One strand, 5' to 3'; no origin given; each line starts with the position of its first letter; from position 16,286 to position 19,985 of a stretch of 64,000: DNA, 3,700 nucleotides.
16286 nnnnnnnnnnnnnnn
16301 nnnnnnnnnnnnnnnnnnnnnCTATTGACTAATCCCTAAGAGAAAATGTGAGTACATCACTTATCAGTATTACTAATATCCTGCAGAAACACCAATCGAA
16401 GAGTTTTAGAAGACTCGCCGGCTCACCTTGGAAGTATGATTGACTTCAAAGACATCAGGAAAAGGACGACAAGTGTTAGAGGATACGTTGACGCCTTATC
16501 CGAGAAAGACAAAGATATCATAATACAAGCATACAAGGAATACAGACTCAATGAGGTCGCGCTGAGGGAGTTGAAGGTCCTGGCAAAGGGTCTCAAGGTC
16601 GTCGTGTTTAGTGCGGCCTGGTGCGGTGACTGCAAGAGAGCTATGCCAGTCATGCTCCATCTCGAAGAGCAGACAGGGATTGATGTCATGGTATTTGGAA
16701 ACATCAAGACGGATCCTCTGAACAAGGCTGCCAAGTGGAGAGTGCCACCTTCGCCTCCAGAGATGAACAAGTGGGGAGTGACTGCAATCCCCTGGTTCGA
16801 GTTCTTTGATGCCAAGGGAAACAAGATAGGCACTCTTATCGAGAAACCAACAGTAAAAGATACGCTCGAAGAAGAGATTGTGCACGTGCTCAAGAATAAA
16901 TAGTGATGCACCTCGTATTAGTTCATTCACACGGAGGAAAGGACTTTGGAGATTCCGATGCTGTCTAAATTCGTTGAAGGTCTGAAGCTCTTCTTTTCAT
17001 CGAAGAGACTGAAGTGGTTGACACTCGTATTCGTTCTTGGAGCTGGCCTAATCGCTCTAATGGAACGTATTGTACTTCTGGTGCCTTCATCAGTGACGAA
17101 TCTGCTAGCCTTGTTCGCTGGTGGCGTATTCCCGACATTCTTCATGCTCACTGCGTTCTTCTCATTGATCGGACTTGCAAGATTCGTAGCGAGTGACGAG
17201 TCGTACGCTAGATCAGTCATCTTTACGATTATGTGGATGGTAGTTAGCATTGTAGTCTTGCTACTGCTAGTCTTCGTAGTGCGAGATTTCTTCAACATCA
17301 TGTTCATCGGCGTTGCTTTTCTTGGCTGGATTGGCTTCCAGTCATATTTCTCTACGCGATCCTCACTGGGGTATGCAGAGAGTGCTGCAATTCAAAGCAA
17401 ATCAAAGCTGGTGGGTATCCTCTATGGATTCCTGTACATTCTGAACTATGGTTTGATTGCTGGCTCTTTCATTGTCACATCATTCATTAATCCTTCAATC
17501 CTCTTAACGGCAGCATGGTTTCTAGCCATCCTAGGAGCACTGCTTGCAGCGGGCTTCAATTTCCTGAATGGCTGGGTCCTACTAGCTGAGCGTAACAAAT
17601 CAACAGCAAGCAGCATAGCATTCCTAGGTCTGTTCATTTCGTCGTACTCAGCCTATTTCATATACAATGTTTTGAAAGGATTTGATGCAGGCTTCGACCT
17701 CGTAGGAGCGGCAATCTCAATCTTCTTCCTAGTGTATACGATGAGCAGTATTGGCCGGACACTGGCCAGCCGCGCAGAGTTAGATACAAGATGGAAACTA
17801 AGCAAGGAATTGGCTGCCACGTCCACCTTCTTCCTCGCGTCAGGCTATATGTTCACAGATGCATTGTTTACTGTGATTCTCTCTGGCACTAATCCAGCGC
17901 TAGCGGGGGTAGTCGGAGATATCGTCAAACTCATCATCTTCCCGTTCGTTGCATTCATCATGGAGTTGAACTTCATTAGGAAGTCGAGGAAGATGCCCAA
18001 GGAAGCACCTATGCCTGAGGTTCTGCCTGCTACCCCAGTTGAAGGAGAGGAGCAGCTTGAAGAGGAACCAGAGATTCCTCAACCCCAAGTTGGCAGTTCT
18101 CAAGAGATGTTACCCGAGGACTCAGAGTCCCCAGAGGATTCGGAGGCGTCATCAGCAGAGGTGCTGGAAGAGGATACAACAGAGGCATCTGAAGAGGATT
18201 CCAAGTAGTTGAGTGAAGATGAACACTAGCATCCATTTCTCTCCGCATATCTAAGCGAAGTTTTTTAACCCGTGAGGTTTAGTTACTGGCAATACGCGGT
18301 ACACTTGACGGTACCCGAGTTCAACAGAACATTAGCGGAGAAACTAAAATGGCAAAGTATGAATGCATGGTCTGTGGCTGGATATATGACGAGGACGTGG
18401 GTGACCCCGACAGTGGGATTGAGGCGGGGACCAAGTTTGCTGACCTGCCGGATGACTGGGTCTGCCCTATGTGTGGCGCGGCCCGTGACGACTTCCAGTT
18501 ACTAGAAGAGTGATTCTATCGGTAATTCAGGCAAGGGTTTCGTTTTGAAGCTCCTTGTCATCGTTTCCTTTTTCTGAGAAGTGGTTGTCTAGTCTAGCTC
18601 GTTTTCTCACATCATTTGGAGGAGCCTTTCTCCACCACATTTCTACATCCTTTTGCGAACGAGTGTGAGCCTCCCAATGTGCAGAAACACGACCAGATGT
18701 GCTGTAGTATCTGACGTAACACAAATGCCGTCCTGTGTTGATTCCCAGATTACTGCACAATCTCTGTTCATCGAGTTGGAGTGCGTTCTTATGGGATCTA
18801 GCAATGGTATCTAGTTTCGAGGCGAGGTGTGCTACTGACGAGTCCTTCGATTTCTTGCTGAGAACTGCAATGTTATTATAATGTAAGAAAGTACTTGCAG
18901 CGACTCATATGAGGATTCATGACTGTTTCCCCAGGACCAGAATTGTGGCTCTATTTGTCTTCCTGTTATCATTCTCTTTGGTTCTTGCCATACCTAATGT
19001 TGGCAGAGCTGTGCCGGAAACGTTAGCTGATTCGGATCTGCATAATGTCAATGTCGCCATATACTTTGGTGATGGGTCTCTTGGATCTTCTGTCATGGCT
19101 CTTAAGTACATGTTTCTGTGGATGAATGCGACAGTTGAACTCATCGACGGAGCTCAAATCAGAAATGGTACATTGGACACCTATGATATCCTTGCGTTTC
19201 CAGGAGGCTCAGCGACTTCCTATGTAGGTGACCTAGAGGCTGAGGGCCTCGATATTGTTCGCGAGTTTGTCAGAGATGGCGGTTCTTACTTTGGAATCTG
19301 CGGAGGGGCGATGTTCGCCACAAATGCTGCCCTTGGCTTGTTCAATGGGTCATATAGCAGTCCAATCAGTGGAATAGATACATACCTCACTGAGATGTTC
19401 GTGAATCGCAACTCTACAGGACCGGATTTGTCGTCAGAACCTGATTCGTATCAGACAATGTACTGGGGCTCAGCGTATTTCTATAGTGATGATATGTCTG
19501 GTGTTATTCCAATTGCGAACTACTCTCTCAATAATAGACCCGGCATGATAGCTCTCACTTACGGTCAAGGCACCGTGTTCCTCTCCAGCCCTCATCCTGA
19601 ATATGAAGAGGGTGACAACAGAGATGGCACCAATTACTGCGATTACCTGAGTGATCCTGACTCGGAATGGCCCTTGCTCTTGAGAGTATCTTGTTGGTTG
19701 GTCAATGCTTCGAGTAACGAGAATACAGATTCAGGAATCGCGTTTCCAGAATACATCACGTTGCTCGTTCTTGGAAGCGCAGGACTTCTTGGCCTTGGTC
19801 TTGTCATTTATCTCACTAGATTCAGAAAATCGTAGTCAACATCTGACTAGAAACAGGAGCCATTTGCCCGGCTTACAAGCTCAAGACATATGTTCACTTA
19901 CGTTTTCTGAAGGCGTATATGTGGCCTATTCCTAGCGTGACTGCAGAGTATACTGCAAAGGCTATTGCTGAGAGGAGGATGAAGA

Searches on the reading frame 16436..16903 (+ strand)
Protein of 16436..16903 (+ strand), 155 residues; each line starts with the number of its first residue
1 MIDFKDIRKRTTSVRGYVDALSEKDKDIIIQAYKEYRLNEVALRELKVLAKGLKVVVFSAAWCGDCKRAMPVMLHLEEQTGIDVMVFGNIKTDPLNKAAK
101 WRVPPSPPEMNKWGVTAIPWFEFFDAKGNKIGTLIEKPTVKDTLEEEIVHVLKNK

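Call 5: search_protein_families(library=pfam, proteins=[window:16436-16903:+], max_evalue=1)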
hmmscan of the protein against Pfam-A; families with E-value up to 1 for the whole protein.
window:16436-16903:+ (155 aa): 9 families
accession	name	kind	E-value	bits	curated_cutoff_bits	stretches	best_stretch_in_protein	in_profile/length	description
PF14595.12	Thioredoxin_9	-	2.6e-14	53.6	25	1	15-140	5-120/129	Thioredoxin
PF00085.26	Thioredoxin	-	2.7e-07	31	23.5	1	50-133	16-87/103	Thioredoxin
PF13098.12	Thioredoxin_2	-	7.9e-05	23.4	27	1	54-130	8-87/104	Thioredoxin-like domain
PF13728.12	TraF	-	0.0014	18.9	23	1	42-129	120-204/224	F plasmid transfer operon protein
PF08534.16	Redoxin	-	0.006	16.8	26.6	1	49-97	26-78/148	Redoxin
PF00300.27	His_Phos_1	-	0.014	15.5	21.7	1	26-85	13-72/194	Histidine phosphatase superfamily (branch 1)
PF13905.12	Thioredoxin_8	-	0.03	15.1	27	1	55-81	5-31/94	Thioredoxin-like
PF00462.30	Glutaredoxin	-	0.056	14.1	22.9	1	55-73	1-19/60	Glutaredoxin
PF00578.27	AhpC-TSA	-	0.062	13.7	26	1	39-102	16-77/124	AhpC/TSA family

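Call 74: search_protein_families(library=ncbifam, proteins=[window:16436-16903:+], max_evalue=0.01)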
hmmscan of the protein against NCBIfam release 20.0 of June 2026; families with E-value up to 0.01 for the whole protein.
window:16436-16903:+ (155 aa): 8 families
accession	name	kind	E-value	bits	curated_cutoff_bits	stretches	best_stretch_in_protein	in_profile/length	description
TIGR01068.1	thioredoxin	equivalog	2.4e-05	24.4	96.8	1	53-99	16-61/101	thioredoxin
TIGR02738.1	TrbB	equivalog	0.00019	21.2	132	1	45-87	44-86/153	type-F conjugative transfer system pilin assembly thiol-disulfide isomerase TrbB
TIGR01126.1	pdi_dom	equivalog_domain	0.0011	19.2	107.2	1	51-80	14-43/105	protein disulfide-isomerase domain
TIGR00385.1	dsbE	subfamily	0.0013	18.4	123.15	1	32-101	43-110/173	DsbE family thiol:disulfide interchange protein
NF006898.0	PRK09381.1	equivalog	0.0015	18.9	138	1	49-94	19-65/109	thioredoxin TrxA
TIGR02740.1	TraF-like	hypoth_equivalog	0.0019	17.5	232.25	1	48-151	166-268/276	TraF-like protein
NF010288.0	PRK13728.1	subfamily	0.0066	15.9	199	1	48-87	66-105/181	F-type conjugal transfer protein TrbB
NF047697.1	ThioredTrxAClost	equivalog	0.0083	16.3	140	0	49-148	14-101/105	thioredoxin TrxA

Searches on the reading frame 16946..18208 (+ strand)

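Call 5: search_protein_families(library=pfam, proteins=[window:16946-18208:+], max_evalue=1)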
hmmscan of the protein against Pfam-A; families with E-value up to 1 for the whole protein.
window:16946-18208:+ (420 aa): 1 family
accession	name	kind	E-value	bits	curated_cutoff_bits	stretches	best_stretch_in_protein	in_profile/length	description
PF20087.4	DUF6479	-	0.025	15.5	25.4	1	318-405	17-103/120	Family of unknown function (DUF6479)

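Call 74: search_protein_families(library=ncbifam, proteins=[window:16946-18208:+], max_evalue=0.01)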
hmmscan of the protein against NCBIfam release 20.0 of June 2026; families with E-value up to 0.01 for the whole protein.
window:16946-18208:+ (420 aa): 0 families

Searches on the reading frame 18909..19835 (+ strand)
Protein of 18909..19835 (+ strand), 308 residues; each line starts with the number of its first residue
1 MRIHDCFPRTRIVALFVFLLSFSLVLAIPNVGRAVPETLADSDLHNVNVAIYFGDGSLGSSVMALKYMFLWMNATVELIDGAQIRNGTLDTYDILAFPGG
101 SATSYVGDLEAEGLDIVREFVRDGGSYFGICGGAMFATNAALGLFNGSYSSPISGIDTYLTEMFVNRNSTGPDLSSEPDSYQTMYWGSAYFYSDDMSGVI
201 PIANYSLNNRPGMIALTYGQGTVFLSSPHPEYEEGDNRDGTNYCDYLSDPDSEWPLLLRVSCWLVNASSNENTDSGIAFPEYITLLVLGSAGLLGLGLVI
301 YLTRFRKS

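Call 5: search_protein_families(library=pfam, proteins=[window:18909-19835:+], max_evalue=1)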
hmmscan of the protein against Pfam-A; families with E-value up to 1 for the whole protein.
window:18909-19835:+ (308 aa): 5 families
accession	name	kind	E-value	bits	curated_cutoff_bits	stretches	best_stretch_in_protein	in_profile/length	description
PF09825.15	BPL_N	-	1.8e-17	63.6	24.2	2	47-139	1-97/283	Biotin-protein ligase, N terminal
PF01965.30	DJ-1_PfpI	-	0.00021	21.6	26.6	1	88-140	58-110/165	DJ-1/PfpI family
PF07685.20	GATase_3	-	0.00023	21.3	27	1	83-136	31-87/196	CobB/CobQ-like glutamine amidotransferase domain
PF01174.25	SNO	-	0.014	15.7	27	1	87-238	29-177/188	SNO glutamine amidotransferase family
PF17385.8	LBP_M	-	0.15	12.1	25.2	1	74-131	43-104/221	Lacto-N-biose phosphorylase central domain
